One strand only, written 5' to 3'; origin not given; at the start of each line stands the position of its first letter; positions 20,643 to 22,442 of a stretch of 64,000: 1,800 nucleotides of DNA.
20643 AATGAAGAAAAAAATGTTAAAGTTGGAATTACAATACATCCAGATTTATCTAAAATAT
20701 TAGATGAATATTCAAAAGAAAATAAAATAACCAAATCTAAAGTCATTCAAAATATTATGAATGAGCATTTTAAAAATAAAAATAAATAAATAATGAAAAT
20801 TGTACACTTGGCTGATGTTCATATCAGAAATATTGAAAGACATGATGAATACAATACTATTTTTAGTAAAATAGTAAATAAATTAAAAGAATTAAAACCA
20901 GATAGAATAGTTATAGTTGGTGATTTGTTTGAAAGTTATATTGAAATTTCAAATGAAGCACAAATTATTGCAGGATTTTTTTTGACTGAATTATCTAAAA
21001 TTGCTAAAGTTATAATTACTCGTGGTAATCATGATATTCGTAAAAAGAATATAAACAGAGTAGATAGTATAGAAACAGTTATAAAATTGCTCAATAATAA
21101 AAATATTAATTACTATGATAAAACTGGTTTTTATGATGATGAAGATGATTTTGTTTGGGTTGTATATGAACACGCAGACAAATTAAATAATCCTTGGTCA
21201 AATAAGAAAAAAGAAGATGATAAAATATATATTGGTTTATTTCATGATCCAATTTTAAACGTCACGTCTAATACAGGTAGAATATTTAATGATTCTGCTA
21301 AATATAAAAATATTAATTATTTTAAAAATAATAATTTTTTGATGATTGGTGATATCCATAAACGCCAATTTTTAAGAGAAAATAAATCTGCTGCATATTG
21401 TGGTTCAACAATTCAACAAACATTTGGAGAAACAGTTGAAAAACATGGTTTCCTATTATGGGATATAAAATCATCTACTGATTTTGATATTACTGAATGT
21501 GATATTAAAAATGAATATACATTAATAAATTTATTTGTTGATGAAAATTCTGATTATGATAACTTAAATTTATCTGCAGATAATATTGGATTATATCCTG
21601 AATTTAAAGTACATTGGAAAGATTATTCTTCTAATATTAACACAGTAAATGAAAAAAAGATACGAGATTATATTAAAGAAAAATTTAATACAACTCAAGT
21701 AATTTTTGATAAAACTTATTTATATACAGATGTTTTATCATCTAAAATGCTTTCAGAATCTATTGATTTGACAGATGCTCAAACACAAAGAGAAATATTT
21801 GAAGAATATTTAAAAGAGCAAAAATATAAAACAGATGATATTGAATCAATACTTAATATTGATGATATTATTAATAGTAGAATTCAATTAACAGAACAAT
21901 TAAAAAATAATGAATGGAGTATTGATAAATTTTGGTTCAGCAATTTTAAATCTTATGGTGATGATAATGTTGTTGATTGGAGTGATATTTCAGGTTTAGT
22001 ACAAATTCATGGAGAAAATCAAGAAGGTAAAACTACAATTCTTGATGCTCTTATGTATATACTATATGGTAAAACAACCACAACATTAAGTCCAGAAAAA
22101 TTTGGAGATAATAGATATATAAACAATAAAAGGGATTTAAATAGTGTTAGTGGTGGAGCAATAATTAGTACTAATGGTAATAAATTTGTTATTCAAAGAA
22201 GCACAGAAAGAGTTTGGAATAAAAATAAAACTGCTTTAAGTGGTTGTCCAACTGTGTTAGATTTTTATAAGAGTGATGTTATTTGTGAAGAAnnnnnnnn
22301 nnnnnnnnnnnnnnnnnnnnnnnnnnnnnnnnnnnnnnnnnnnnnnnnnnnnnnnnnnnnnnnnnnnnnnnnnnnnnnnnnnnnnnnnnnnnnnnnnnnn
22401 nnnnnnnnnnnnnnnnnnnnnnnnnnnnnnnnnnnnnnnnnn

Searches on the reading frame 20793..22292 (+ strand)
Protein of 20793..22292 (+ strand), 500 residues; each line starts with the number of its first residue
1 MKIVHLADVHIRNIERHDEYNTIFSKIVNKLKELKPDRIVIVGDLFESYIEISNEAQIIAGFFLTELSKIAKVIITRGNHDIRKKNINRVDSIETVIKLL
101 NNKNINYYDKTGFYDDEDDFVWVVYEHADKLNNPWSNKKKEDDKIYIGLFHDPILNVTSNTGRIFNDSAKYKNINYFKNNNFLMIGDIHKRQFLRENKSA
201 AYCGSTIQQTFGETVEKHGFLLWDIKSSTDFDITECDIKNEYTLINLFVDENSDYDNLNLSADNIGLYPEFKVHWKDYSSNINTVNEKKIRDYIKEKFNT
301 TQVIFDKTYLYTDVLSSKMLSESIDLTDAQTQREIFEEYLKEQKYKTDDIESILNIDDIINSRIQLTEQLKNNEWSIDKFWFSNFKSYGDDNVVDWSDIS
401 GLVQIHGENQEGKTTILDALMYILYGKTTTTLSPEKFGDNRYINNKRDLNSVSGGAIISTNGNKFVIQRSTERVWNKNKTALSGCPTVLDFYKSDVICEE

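Call 27: find_related_loci(query=window:20793-22292:+, collection=viral_contigs, flank=5000)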
Query window:20793-22292:+ (500 aa) in viral_contigs; peptide patterns used: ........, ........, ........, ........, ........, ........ (x = any residue, [..] = any of these).
18 stretches matched a pattern; 9 encode a relative of the query (tblastn E <= 1e-3); 9 distinct loci.
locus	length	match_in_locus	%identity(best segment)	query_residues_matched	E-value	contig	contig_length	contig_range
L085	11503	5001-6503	78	1-500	0e+0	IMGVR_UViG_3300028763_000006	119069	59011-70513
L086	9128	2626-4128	78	1-500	0e+0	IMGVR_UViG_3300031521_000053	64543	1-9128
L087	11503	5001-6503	78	1-500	0e+0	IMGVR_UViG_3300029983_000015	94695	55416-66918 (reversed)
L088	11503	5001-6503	78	1-500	0e+0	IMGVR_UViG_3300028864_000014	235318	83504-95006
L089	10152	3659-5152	65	1-500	0e+0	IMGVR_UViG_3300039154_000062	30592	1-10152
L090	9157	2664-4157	62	1-500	0e+0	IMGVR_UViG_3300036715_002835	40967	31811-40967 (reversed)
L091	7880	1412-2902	57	1-497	7e-178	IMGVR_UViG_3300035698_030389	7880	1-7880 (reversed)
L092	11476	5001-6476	56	3-500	2e-169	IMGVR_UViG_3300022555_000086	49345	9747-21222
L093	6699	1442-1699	30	377-469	3e-4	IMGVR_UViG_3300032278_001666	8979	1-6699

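Call 36: search_protein_families(library=pfam, proteins=[L092:3355-4524:-], max_evalue=0.05)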
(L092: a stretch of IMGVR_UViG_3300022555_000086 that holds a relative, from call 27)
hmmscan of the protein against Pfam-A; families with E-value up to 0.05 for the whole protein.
L092:3355-4524:- (389 aa): 2 families
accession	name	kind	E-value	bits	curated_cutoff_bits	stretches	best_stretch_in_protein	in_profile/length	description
PF14528.11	LAGLIDADG_3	-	2e-05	25.2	22.5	1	240-314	4-79/82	LAGLIDADG-like domain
PF14043.11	WVELL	-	0.042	14.1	27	0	267-316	18-65/74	WVELL protein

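Call 67: search_dna_similar(query=window:20793-22292:+, collection=phages, mode=protein, max_evalue=0.00001, max_rows=12)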
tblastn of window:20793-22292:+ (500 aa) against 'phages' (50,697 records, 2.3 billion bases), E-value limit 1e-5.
Records with a match: 11; places in all: 11; records where one place covers at least 80% of the query: 11.
Best place of each record, by identity: <60% 11.
By first word of the organism name: Tenacibaculum 5; uncultured 3; Sphingomonas 2; Microcystis 1.
By host as written in the record: - 3; Tenacibaculum maritimum 3; Tenacibaculum sp. 2; Sphingomonas paucimobilis, Felix d'Herelle Reference Center for Phages host ... 2; Microcystis elabens 1.
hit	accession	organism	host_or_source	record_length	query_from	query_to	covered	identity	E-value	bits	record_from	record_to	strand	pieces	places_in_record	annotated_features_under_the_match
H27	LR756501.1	uncultured phage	metagenomic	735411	3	500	100%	44.6%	2e-132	429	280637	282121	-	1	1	record has no annotation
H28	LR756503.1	uncultured phage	metagenomic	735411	3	500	100%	44.6%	2e-132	429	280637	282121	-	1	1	record has no annotation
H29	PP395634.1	Microcystis phage Mel-JY01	Microcystis elabens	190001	3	483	96%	30.6%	4e-44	172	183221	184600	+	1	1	AAA domain containing protein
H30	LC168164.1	Tenacibaculum phage pT24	Tenacibaculum sp.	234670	2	488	97%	25.6%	1e-24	114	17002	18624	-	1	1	DNA repair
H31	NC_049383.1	Tenacibaculum phage pT24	Tenacibaculum sp.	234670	2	488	97%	25.6%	1e-24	114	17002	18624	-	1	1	metallo-phosphoesterase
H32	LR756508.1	uncultured phage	metagenomic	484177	2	473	93%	26.5%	2e-16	159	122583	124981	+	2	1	record has no annotation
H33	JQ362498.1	Sphingomonas phage PAU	Sphingomonas paucimobilis, Felix ...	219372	1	475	95%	23.6%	6e-21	102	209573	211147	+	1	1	288: gp288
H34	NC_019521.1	Sphingomonas phage PAU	Sphingomonas paucimobilis, Felix ...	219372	1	475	95%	23.6%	6e-21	102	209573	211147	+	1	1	288: metallo-phosphoesterase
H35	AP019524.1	Tenacibaculum phage PTm1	Tenacibaculum maritimum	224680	1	424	85%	25.8%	1e-24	114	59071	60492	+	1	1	DNA repair exonuclease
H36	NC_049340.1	Tenacibaculum phage PTm1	Tenacibaculum maritimum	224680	1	424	85%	25.8%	1e-24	114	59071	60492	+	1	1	metallo-phosphoesterase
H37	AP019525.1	Tenacibaculum phage PTm5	Tenacibaculum maritimum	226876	1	424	85%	25.8%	1e-24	114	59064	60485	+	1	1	DNA repair exonuclease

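Call 69: get_annotated_region(hit=H27, flank=4000)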
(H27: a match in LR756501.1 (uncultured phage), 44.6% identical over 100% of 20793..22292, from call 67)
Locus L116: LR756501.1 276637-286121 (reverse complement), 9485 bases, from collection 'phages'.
description: uncultured phage genome assembly, chromosome: 1.
organism: uncultured phage (NCBI taxid 278008)
taxonomy: Viruses; environmental samples
host: -; source: metagenomic; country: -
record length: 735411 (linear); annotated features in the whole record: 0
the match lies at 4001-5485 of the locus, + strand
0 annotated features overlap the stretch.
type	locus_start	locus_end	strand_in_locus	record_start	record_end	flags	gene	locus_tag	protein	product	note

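Call 90: search_protein_families(library=phrogs, proteins=[L092:3355-4524:-], max_evalue=0.001)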
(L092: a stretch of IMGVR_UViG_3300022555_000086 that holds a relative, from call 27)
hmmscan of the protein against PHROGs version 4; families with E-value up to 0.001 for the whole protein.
L092:3355-4524:- (389 aa): 3 families
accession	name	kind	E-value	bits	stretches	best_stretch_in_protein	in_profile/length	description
phrog_4645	-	DNA, RNA and nucleotide metabolism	3.9e-18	66.6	1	77-335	59-303/308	endonuclease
phrog_323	-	transcription regulation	5.1e-10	40.4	2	324-379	76-183/319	transcriptional regulator, D5-like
phrog_14101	-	transcription regulation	1e-05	27.1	1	343-379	4-40/103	transcriptional regulator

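Call 91: search_protein_families(library=padloc, proteins=[L092:3355-4524:-], max_evalue=0.01)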
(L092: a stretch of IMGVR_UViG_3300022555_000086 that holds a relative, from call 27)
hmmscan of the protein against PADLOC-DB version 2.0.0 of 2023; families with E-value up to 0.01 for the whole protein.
L092:3355-4524:- (389 aa): 0 families
